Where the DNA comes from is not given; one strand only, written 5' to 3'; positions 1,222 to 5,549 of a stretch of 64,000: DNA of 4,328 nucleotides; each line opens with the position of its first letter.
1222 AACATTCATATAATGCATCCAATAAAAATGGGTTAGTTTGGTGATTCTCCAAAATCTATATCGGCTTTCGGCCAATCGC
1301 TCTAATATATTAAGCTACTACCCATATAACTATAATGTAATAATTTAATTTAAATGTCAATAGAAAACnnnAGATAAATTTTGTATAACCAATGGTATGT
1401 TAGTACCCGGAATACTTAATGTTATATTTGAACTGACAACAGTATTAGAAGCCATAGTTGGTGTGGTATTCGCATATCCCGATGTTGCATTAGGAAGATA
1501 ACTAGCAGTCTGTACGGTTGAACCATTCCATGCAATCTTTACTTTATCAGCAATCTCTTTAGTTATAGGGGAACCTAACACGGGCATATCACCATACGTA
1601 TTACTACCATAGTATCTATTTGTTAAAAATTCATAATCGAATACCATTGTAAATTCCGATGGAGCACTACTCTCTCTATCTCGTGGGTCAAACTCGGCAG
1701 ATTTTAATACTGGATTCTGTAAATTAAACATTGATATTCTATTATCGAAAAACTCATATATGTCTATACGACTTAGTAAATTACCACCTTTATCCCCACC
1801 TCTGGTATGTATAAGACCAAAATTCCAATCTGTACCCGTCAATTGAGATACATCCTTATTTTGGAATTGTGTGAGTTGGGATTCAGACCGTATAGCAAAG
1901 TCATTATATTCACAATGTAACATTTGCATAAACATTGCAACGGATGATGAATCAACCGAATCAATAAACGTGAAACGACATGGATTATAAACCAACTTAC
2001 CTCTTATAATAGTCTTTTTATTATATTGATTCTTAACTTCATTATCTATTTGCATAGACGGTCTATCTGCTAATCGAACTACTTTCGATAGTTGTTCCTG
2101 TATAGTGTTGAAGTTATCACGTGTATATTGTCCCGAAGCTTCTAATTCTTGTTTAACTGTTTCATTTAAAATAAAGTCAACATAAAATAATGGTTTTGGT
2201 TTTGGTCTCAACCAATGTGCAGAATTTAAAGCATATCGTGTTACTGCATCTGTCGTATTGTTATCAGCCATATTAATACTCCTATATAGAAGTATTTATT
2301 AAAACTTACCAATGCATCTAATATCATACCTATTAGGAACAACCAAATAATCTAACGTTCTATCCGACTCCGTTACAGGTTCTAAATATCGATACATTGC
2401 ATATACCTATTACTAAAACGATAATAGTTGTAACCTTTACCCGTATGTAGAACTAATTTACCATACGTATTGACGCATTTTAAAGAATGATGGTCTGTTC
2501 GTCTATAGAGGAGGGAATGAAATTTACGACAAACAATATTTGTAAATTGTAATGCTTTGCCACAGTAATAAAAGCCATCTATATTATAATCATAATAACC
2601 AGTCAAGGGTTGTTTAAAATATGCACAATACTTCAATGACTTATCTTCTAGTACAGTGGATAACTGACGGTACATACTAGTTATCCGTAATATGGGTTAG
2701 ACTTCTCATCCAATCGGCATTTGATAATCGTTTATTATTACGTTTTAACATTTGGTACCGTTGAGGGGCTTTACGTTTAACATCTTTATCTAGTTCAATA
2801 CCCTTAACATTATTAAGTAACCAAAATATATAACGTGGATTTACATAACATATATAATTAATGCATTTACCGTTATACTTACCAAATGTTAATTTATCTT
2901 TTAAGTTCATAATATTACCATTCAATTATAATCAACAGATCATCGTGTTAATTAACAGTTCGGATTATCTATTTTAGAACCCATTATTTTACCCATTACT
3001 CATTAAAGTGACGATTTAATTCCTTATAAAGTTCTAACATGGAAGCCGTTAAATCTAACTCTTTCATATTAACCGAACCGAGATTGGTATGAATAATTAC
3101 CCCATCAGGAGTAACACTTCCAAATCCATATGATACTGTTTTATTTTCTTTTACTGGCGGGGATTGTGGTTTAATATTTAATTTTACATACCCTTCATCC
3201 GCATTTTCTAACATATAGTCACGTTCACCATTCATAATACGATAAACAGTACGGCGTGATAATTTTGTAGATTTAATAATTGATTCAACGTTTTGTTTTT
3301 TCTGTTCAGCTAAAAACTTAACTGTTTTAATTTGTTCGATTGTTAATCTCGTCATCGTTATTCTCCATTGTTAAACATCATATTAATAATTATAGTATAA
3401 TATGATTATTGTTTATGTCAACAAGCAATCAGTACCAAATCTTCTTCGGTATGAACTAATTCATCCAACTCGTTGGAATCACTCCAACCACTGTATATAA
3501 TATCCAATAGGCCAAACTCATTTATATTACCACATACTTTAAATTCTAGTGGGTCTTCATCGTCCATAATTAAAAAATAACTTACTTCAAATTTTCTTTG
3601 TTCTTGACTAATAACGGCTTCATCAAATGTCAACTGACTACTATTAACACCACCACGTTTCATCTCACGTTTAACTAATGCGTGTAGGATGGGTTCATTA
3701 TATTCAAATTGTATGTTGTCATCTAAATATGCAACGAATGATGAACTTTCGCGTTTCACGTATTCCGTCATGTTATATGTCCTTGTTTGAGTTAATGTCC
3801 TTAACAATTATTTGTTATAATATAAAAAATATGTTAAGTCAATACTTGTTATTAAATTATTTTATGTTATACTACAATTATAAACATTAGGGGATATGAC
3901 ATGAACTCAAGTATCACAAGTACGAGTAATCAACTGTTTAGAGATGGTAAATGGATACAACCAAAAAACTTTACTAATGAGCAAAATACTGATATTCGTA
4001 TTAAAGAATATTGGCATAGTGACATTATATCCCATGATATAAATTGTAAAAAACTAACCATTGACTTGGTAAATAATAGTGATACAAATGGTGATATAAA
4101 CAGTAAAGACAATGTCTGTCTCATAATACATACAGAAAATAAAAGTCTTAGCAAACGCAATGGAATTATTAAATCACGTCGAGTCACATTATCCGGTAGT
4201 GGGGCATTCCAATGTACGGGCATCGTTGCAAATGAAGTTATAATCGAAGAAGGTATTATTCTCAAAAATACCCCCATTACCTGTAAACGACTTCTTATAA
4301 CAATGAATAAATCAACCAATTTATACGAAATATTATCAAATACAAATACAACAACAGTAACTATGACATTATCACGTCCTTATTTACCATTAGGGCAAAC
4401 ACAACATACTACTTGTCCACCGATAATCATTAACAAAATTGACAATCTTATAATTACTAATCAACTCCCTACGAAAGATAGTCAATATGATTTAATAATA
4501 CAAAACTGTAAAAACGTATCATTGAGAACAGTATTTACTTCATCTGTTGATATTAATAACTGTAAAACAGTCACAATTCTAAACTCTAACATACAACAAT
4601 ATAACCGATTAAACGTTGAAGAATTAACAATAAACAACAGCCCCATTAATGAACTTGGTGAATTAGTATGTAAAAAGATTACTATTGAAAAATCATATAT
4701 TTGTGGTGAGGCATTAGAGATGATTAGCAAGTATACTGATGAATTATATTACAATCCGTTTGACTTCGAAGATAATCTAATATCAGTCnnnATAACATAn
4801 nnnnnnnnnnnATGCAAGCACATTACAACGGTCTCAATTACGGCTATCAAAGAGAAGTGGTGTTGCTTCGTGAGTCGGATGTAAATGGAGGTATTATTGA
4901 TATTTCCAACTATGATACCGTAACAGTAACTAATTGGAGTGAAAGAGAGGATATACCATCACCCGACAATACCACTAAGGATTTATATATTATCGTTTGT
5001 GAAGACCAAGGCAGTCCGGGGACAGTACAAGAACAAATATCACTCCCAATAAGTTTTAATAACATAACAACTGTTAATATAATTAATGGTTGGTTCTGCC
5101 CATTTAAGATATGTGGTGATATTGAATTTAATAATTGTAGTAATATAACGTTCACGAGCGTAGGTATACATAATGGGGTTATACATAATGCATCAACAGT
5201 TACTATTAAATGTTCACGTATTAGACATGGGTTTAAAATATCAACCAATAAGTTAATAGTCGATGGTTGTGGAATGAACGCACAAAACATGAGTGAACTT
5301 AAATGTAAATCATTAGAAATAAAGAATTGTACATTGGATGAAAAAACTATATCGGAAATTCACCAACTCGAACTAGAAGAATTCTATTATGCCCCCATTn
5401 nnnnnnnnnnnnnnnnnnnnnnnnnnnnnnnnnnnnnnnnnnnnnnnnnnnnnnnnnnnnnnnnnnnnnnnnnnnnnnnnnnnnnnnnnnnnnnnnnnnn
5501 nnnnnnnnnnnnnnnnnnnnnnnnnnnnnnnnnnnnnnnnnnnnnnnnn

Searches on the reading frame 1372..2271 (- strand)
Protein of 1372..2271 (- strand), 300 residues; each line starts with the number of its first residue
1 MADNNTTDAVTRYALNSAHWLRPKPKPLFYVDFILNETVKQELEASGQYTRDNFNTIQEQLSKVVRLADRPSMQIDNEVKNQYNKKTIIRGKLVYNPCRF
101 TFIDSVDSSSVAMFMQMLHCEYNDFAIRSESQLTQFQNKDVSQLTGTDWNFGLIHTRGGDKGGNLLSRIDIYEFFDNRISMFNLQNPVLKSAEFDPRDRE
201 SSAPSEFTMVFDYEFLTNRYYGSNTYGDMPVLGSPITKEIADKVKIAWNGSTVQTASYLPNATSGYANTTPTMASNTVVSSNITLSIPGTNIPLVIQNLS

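Call 12: search_protein_families(library=pfam, proteins=[window:1372-2271:-], max_evalue=0.1)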
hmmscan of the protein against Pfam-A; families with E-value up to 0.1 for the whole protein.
window:1372-2271:- (300 aa): 1 family
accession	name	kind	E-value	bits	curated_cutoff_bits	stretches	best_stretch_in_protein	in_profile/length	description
PF04636.18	PA26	-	0.022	14.2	29.4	1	48-142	218-309/445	PA26 p53-induced protein (sestrin)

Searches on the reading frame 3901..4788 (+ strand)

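Call 12: search_protein_families(library=pfam, proteins=[window:3901-4788:+], max_evalue=0.1)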
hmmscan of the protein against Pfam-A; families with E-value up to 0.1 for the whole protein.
window:3901-4788:+ (296 aa): 0 families

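Call 45: search_protein_families(library=phrogs, proteins=[window:3901-4788:+], max_evalue=0.01)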
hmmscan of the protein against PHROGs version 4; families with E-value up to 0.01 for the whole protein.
window:3901-4788:+ (296 aa): 1 family
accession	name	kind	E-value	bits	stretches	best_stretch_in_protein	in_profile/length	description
phrog_2356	-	unknown function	0.0039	17.9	1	22-75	50-103/159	-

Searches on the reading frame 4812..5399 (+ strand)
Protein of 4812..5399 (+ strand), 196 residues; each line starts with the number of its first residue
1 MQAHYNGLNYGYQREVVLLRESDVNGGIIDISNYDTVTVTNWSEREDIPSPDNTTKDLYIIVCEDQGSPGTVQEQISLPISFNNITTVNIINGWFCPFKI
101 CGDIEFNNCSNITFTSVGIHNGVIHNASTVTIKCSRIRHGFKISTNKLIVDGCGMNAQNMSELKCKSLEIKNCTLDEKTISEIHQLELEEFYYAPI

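Call 12: search_protein_families(library=pfam, proteins=[window:4812-5399:+], max_evalue=0.1)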
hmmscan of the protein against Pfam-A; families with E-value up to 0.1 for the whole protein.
window:4812-5399:+ (196 aa): 1 family
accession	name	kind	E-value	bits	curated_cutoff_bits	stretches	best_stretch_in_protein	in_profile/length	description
PF20472.4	PDDEXK_11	-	0.063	13.5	23.7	0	50-76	55-81/145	PD-(D/E)XK nuclease superfamily domain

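Call 45: search_protein_families(library=phrogs, proteins=[window:4812-5399:+], max_evalue=0.01)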
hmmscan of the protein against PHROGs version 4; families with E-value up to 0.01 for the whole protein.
window:4812-5399:+ (196 aa): 0 families
